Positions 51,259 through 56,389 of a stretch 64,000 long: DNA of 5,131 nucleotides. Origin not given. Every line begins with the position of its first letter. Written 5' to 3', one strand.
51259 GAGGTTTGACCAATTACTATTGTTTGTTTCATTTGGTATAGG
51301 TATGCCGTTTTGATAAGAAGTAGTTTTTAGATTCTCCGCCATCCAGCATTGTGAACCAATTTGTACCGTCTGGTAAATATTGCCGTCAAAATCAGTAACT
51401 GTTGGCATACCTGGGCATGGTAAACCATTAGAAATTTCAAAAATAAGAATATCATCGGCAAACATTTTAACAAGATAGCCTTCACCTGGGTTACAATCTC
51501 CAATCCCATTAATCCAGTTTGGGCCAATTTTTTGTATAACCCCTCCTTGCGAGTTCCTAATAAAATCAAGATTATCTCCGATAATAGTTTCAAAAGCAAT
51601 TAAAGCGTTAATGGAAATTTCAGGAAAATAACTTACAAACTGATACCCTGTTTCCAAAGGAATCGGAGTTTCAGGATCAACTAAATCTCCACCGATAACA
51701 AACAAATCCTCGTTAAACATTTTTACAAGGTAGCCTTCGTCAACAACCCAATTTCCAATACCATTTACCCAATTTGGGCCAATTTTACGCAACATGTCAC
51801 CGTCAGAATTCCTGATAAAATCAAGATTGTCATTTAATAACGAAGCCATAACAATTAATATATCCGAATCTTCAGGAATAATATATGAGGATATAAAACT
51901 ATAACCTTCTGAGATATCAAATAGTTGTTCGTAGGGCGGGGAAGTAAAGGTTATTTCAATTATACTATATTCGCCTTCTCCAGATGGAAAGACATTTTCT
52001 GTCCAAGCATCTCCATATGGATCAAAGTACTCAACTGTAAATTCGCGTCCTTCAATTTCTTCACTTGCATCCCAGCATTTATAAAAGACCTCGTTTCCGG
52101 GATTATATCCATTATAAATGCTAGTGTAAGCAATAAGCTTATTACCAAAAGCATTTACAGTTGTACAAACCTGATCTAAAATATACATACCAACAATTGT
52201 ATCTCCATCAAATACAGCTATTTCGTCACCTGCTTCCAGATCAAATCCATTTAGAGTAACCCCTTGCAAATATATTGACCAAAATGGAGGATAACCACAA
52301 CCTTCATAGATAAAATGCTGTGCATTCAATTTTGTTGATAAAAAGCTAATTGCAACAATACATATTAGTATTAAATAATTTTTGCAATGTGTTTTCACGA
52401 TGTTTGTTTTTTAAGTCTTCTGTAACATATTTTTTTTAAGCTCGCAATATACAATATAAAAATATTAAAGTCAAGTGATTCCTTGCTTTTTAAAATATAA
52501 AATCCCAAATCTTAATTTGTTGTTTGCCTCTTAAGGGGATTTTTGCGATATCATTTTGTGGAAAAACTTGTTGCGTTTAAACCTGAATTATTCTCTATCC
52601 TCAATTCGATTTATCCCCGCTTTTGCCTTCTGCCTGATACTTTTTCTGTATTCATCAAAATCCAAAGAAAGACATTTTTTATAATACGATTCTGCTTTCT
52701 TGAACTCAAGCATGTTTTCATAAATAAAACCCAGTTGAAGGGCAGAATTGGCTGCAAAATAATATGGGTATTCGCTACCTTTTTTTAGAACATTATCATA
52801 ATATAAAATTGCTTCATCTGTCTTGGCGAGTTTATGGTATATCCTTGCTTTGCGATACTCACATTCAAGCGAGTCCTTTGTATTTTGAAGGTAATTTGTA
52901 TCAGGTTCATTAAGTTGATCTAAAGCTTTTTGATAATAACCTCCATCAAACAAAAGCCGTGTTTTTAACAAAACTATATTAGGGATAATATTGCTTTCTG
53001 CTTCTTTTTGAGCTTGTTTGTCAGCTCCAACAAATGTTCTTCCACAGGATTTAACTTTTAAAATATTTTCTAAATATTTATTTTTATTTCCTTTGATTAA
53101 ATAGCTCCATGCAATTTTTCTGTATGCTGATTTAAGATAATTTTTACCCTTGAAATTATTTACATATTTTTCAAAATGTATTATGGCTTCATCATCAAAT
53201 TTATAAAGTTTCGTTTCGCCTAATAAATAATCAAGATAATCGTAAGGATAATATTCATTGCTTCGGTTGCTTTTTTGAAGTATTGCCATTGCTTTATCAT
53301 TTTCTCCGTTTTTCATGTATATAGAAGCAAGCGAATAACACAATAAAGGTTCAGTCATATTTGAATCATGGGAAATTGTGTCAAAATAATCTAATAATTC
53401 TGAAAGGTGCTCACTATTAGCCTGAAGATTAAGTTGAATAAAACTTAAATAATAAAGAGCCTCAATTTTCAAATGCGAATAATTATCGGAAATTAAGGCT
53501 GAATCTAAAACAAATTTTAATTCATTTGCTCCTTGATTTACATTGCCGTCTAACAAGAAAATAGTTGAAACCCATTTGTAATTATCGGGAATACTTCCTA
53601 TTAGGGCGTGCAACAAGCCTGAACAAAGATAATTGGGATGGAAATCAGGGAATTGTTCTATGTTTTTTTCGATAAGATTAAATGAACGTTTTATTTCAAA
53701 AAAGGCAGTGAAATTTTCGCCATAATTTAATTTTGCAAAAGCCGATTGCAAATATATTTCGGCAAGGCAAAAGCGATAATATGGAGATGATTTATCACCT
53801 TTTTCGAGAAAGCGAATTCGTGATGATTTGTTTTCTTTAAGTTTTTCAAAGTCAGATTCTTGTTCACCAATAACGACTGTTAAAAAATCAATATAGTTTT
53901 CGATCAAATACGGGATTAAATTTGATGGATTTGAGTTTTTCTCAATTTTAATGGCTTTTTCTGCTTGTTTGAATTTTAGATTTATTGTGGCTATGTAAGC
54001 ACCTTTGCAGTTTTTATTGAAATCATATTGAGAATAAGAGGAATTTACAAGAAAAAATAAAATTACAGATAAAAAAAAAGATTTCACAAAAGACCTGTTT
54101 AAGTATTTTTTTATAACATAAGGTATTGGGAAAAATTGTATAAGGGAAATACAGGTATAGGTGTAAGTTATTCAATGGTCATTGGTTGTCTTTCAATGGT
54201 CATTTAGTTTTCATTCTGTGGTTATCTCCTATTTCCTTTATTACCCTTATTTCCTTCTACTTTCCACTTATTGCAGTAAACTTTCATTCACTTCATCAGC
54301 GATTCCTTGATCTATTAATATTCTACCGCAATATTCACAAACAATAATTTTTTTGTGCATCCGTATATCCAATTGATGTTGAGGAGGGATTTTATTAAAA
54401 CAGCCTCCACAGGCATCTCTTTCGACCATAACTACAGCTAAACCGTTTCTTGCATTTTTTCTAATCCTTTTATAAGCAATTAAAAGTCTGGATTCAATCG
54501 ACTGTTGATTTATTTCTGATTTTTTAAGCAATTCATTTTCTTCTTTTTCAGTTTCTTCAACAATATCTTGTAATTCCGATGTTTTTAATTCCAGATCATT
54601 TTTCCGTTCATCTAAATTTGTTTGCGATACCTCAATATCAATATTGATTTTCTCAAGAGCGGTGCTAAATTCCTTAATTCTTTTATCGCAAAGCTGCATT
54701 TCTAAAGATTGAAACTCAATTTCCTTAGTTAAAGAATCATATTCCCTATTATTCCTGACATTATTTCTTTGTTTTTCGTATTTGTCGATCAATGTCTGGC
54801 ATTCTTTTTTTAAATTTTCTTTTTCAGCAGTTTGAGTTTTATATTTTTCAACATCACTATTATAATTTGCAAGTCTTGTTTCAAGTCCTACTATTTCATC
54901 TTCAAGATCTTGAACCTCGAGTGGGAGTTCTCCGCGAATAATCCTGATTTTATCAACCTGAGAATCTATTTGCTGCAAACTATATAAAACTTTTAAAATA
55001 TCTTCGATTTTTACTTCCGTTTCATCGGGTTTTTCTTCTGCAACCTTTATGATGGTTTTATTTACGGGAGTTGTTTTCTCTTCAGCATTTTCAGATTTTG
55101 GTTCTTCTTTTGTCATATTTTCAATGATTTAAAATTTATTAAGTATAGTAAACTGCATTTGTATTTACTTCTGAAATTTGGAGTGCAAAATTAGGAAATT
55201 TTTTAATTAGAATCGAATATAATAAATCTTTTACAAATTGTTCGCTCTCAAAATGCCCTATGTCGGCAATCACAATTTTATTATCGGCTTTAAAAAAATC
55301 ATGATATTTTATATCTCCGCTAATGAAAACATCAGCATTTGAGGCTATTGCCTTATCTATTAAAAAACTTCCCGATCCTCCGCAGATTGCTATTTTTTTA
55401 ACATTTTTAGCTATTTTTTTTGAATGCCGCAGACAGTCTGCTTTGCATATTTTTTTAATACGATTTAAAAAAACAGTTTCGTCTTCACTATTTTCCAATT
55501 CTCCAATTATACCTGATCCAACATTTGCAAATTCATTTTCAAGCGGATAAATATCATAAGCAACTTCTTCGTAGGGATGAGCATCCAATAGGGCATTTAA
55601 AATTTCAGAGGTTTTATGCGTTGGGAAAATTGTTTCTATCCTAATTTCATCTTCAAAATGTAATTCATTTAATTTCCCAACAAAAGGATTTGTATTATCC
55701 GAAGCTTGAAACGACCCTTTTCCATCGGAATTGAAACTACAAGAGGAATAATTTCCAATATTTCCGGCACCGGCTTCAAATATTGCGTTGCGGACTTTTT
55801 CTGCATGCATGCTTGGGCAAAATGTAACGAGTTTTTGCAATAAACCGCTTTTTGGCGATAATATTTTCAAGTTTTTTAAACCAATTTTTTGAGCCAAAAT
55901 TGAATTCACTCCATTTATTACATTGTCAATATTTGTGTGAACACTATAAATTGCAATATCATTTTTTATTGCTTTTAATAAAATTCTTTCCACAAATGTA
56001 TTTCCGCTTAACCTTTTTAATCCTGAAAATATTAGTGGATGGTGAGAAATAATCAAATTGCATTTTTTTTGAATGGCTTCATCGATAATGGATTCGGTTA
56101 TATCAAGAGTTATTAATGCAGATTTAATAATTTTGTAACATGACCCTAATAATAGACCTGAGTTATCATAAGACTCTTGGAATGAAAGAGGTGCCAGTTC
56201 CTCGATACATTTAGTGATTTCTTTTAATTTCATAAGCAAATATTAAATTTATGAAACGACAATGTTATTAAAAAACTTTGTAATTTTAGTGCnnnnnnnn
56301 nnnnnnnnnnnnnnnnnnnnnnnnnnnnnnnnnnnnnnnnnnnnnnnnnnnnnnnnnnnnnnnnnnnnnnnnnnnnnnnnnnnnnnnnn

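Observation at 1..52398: Six secreted mosaic proteins built from three shuffled modules occupy about a quarter of the window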

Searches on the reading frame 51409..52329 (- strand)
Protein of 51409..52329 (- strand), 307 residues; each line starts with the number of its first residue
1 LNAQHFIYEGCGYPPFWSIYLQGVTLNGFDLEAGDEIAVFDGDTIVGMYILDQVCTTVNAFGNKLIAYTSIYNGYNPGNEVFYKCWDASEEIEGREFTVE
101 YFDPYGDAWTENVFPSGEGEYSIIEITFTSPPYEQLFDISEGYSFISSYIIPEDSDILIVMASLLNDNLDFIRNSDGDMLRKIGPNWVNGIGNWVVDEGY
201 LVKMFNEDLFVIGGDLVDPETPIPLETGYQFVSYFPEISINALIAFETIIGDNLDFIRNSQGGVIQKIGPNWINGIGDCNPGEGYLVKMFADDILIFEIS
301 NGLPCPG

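Call 37: search_protein_representatives(alignment_id=A6)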
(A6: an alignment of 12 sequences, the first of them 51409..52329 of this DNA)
Query: 12 sequences, 289 profile positions. Proteins with E-value up to 0.001 (for the whole library): 6645; up to 1e-10: 3304; up to 1e-30: 596. The best 150 are listed.
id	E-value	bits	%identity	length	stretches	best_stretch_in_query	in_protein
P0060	0.0e+00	1062.5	-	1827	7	3-288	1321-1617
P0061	2.3e-283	952.7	-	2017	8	97-287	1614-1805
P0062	3.2e-243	820.9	-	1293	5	3-287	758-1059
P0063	1.6e-239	808.8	-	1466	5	118-288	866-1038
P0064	1.6e-234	792.4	-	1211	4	3-288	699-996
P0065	2.7e-230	778.5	-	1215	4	3-288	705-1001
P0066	2.5e-219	742.5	-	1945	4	3-287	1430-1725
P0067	6.0e-209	708.5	-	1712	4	3-288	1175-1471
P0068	2.6e-194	660.4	-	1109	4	122-288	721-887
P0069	5.4e-191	649.5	-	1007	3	3-287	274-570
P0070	7.0e-181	616.3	-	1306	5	113-287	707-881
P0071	6.5e-177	603.3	-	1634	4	120-288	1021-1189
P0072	3.4e-175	597.6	-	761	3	3-288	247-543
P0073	9.4e-165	563.4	-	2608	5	3-127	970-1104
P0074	1.4e-158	543.1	-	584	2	3-288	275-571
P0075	2.5e-155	532.5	-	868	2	3-288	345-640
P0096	8.4e-130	448.7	-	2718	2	3-287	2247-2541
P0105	2.8e-116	404.3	-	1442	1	1-288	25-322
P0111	4.5e-113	393.8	-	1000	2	122-288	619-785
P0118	7.6e-112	389.8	-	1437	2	121-288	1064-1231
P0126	2.8e-110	384.6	-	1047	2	121-288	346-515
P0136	3.0e-107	374.7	-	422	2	106-287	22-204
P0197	2.9e-99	348.5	-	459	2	119-288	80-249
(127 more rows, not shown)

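Call 43: search_protein_families(library=pfam, alignment_id=A7, max_evalue=0.00001)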
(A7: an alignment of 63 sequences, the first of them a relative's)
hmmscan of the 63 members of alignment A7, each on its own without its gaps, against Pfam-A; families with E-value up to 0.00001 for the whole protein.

A. member 1, P0197 (459 aa): 1 family
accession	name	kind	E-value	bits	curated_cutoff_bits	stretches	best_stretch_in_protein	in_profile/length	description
PF18962.6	Por_Secre_tail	-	4.7e-13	49.7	27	1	386-458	1-75/75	Secretion system C-terminal sorting domain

B. families by the number of members that match (of 63 scanned): 47 families (the first 25 are shown)
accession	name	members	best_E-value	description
PF18962.6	Por_Secre_tail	54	3.2e-15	Secretion system C-terminal sorting domain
PF13620.12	CarboxypepD_reg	11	1.6e-31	Carboxypeptidase regulatory-like domain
PF13715.12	CarbopepD_reg_2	9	1.1e-13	CarboxypepD_reg-like domain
PF09603.15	Fib_succ_major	7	2.4e-35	Fibrobacter succinogenes major domain (Fib_succ_major)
PF18911.6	PKD_4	6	2.2e-22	PKD domain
PF00801.26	PKD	6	1.1e-17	PKD domain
PF13229.12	Beta_helix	3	3.8e-19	Right handed beta helix region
PF01640.23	Peptidase_C10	2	9.2e-61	Peptidase C10 family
PF04389.22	Peptidase_M28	2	3.4e-33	Peptidase family M28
PF00431.26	CUB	2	3e-29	CUB domain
PF18998.6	Flg_new_2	2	1.5e-27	Divergent InlB B-repeat domain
PF19190.6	BACON_2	2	3.2e-24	Viral BACON domain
PF00963.24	Cohesin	2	3.7e-21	Cohesin domain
PF13734.11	Inhibitor_I69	2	9.1e-16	Spi protease inhibitor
PF02415.23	Chlam_PMP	2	1.7e-14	Chlamydia polymorphic membrane protein (Chlamydia_PMP) repeat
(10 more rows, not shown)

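Call 44: search_protein_families(library=pfam, alignment_id=A8, max_evalue=0.00001)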
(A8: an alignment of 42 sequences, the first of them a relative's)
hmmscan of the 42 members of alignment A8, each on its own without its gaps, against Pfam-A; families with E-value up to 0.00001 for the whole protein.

A. member 1, P0111 (1000 aa): 3 families
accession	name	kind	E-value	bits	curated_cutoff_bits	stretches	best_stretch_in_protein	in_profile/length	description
PF00704.34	Glyco_hydro_18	-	2.1e-71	241.7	29.6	1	33-457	1-317/317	Glycosyl hydrolases family 18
PF18962.6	Por_Secre_tail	-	1.1e-13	51.7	27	1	930-999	1-75/75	Secretion system C-terminal sorting domain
PF06483.16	ChiC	-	1.3e-07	32.2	27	1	466-602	1-152/176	Chitinase C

B. families by the number of members that match (of 42 scanned): 50 families (the first 25 are shown)
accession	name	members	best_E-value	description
PF18962.6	Por_Secre_tail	40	4.3e-16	Secretion system C-terminal sorting domain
PF13620.12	CarboxypepD_reg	15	8e-80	Carboxypeptidase regulatory-like domain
PF13715.12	CarbopepD_reg_2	11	1.8e-41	CarboxypepD_reg-like domain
PF18911.6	PKD_4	9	4.1e-40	PKD domain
PF00801.26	PKD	9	2.1e-25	PKD domain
PF09603.15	Fib_succ_major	8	1.3e-59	Fibrobacter succinogenes major domain (Fib_succ_major)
PF17210.9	SdrD_B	5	2.4e-14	SdrD B-like domain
PF17802.7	SpaA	5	5.4e-11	Prealbumin-like fold domain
PF00246.29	Peptidase_M14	4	7.2e-68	Zinc carboxypeptidase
PF01364.23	Peptidase_C25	3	2.3e-52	Peptidase family C25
PF15902.12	Sortilin-Vps10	3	2.9e-31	Sortilin, neurotensin receptor 3,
PF14686.12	fn3_3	3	1.1e-11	Polysaccharide lyase family 4, domain II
PF08126.16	Propeptide_C25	2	1e-23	Propeptide_C25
PF20009.4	GEVED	2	1.1e-19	GEVED domain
PF22544.2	HYDIN_VesB_CFA65-like_Ig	2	3.6e-14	HYDIN/CFA65/VesB-like, Ig-like domain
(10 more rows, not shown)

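Call 61: list_cluster_members(proteins=[P0060, P0062, P0064, P0075, P0111, P0118, P0126, P0105, P0073, P0096])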
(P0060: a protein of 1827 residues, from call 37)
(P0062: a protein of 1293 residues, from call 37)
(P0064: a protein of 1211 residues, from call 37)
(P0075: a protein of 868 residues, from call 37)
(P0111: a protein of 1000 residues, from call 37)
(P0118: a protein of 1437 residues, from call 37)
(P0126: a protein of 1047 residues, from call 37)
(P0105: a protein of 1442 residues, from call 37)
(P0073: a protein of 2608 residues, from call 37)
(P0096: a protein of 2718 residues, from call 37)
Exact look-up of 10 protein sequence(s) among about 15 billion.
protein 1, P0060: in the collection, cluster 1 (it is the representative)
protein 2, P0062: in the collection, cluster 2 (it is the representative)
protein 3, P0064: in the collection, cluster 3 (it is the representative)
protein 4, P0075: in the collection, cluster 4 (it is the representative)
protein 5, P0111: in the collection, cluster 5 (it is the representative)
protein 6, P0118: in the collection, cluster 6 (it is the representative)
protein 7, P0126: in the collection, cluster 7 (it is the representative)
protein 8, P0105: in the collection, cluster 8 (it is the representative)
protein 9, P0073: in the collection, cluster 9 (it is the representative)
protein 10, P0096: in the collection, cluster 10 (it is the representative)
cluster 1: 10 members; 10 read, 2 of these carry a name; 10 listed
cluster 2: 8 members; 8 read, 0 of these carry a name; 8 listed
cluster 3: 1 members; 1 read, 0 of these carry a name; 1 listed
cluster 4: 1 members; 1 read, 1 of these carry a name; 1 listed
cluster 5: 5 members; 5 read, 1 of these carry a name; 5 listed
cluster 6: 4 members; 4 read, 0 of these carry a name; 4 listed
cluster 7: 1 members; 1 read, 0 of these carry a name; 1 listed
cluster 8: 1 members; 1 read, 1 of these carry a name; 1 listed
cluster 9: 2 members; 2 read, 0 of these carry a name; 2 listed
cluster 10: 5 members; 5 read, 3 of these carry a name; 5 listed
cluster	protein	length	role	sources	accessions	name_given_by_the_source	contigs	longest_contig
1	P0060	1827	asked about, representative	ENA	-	-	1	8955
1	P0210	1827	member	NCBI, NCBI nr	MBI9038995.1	MAG: C10 family peptidase [Bacteroidales bacterium] | C10 family peptidase [Bacteroidales bacterium]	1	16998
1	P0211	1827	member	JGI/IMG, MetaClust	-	\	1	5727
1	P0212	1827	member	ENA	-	-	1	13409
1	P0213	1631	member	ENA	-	-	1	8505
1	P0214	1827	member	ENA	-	-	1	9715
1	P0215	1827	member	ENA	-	-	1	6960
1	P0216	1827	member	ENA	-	-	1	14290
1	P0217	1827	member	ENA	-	-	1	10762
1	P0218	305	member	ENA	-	-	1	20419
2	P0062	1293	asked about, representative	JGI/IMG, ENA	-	-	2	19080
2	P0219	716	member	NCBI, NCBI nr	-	-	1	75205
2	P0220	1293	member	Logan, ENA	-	-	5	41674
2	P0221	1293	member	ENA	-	-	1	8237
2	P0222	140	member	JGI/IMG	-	-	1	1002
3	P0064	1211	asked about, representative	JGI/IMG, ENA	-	-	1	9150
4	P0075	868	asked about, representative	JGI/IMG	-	hypothetical protein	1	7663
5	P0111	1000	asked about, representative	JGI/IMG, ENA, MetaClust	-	\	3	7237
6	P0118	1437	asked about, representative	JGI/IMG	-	-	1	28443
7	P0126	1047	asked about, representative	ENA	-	-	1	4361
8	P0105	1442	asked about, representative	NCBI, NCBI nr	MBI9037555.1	MAG: hypothetical protein JEY97_05420 [Bacteroidales bacterium] | hypothetical protein [Bacteroidales bacterium]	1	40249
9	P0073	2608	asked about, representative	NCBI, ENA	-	-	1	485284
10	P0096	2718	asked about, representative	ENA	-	-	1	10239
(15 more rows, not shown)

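Call 65: search_dna_similar(query=window:51409-52329:-, collection=phages, mode=protein, max_evalue=0.001, max_rows=10)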
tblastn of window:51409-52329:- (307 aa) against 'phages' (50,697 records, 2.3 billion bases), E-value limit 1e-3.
No match.

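Call 70: find_encoding_contigs(protein=P0136, flank=8000, max_places=3)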
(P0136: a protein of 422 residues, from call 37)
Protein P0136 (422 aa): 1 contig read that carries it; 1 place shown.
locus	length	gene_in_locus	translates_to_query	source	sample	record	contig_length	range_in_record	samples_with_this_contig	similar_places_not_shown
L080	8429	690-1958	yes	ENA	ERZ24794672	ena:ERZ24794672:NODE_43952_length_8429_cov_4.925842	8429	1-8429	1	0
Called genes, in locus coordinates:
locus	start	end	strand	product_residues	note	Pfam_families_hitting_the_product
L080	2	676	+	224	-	?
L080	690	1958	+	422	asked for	PF18962:Por_Secre_tail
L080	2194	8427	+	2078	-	?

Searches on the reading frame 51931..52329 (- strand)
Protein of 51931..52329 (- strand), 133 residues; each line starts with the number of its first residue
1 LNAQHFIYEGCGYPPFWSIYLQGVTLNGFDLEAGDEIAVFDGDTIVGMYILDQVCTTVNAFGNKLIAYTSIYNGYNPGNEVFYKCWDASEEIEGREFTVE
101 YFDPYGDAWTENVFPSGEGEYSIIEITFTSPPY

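Call 28: predict_structure(alignment_id=A3)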
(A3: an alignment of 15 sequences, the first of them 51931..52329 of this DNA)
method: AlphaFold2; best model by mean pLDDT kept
length: 133 residues; sequences in the alignment: 15
mean_pLDDT: 91.7   pTM: 0.87
mean pLDDT of the five models: 91.7, 88.3, 85.8, 83.8, 75.9
residues with pLDDT >= 90: 108; 70-90: 18; 50-70: 6; < 50: 1
segments of 3 or more residues with pLDDT < 50: none
pLDDT, mean of each block of 10 residues (from residue 1): 77 87 97 96 93 96 91 85 96 96 97 91 97 66
secondary structure, 60 per line:
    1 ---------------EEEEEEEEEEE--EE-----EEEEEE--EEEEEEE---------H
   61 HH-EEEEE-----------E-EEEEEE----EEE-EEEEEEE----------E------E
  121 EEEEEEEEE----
elements in order: E16-26 E36-41 E44-50 E64-68 E82-87 E92-94 E96-102 E120-129

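Call 33: fold_search(model_id=the predicted structure, library=pdb)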
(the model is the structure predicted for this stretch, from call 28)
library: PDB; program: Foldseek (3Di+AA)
matches with E <= 10: 494; with E <= 0.001: 0
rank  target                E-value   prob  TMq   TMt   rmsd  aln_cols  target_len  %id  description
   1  8f5n_A                2.8e-02  0.66  0.33  0.19   8.3       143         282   10  Identification of an Immunodominant region on a Group A Streptococcus T-antigen Reveals Temperature-Dependent Motion i (released 2023-03-08)
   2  3gle_C                3.4e-02  0.60  0.32  0.19  10.8       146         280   12  Crystal Structure of the Major Pilin from Streptococcus pyogenes N168A mutant (released 2009-06-02)
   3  6bbw_A                5.0e-02  0.57  0.32  0.19   7.8       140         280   11  Structure of the major pilin protein (T3.2) from Streptococcus pyogenes serotype GAS13637 (released 2018-10-24)
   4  9eo0_A                6.6e-02  0.12  0.20  0.22  15.5       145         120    8  Small-Molecule Inhibitors of Programmed Cell Death-1/Programmed Death-Ligand 1 (released 2024-06-19)
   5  3gld_A                7.9e-02  0.44  0.32  0.19  10.8       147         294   12  Crystal Structure of the Major Pilin from Streptococcus pyogenes E117A mutant (released 2009-06-02)
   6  7w7i_B                7.9e-02  0.21  0.24  0.14   9.4       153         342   10  Crystal Structure of shaft pilin PitB from pilus islet-2 of Streptococcus oralis (released 2022-06-01)
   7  3gld_B                8.3e-02  0.10  0.18  0.11  14.2       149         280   13  Crystal Structure of the Major Pilin from Streptococcus pyogenes E117A mutant (released 2009-06-02)
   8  3gld_C                1.0e-01  0.18  0.25  0.16  13.3       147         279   13  Crystal Structure of the Major Pilin from Streptococcus pyogenes E117A mutant (released 2009-06-02)
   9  3gle_A                1.2e-01  0.21  0.28  0.17  11.0       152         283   12  Crystal Structure of the Major Pilin from Streptococcus pyogenes N168A mutant (released 2009-06-02)
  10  6bbt_A                1.2e-01  0.18  0.24  0.15  11.8       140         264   14  Structure of the major pilin protein (T-13) from Streptococcus pyogenes serotype GAS131465 (released 2018-10-24)
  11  3b2m_C                1.2e-01  0.30  0.30  0.18  11.0       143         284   11  Crystal Structure of the Major Pilin from Streptococcus pyogenes (released 2007-12-18)
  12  9map_A                1.4e-01  0.08  0.20  0.21  15.8       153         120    8  Crystal structure of GAGWLP and PD-L1 (released 2025-12-03)
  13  5u6f                  1.5e-01  0.41  0.33  0.19   7.6       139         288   12  Bacterial adhesin from Mobiluncus mulieris containing intramolecular disulfide, isopeptide, and ester bond cross-links ( (released 2018-06-13)
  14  9uvm                  1.5e-01  0.30  0.31  0.13   8.9       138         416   12  The SeMet pili protein of Streptococcus Sanguinis (released 2026-01-21)
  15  6nm8_A                1.5e-01  0.08  0.20  0.21  14.9       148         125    8  IgV-V76T BMS compound 105 (released 2019-02-20)
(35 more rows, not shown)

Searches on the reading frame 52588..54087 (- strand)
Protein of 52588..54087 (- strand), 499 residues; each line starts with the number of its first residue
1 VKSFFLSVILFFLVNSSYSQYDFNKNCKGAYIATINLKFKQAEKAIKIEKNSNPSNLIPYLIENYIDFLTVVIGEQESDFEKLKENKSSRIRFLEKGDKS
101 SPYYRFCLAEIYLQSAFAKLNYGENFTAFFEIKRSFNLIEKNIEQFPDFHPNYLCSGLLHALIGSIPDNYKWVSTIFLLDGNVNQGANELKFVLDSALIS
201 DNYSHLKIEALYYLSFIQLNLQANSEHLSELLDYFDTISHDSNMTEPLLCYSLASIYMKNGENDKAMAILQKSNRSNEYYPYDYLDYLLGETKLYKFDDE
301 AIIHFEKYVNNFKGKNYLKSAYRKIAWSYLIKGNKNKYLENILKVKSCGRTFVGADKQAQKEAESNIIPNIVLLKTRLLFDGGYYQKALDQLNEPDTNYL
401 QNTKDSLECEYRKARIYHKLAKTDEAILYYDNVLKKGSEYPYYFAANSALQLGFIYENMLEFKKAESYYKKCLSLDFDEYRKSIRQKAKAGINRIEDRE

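Call 51: search_protein_families(library=pfam, proteins=[window:52588-54087:-], max_evalue=0.0001)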
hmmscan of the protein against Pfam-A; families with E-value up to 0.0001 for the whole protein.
window:52588-54087:- (499 aa): 7 families
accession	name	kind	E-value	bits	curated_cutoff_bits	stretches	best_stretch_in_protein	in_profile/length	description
PF13176.12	TPR_7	-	1.3e-10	40.9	27.9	0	249-272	1-24/36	Tetratricopeptide repeat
PF13181.12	TPR_8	-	1.1e-08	34.9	25.7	0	448-478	3-33/34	Tetratricopeptide repeat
PF13428.12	TPR_14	-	9.7e-07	29.3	23.5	0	251-274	5-28/44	Tetratricopeptide repeat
PF07719.23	TPR_2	-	1.2e-06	28.6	27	0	450-476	5-31/34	Tetratricopeptide repeat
PF13424.12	TPR_12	-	1.3e-06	29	30.1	0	412-475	8-74/77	Tetratricopeptide repeat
PF00515.34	TPR_1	-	2e-06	27.8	27.8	0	451-476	6-31/34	Tetratricopeptide repeat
PF14559.12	TPR_19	-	5.3e-05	23.9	25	0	247-272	25-50/68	Tetratricopeptide repeat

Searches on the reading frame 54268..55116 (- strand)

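Call 51: search_protein_families(library=pfam, proteins=[window:54268-55116:-], max_evalue=0.0001)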
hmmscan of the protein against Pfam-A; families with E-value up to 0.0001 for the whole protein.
window:54268-55116:- (282 aa): 1 family
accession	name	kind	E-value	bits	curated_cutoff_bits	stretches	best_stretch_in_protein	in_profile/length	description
PF02591.20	Zn_ribbon_9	-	2.9e-13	50.1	29.1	1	235-267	1-33/33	C4-type zinc ribbon domain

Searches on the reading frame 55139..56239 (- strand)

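Call 51: search_protein_families(library=pfam, proteins=[window:55139-56239:-], max_evalue=0.0001)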
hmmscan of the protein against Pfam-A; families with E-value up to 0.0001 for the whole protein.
window:55139-56239:- (366 aa): 1 family
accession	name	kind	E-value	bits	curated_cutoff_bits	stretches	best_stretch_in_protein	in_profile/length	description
PF01784.24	DUF34_NIF3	-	5.5e-77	259.3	23.4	1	3-360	1-254/256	Duf34/NIF3 (NGG1p interacting factor 3)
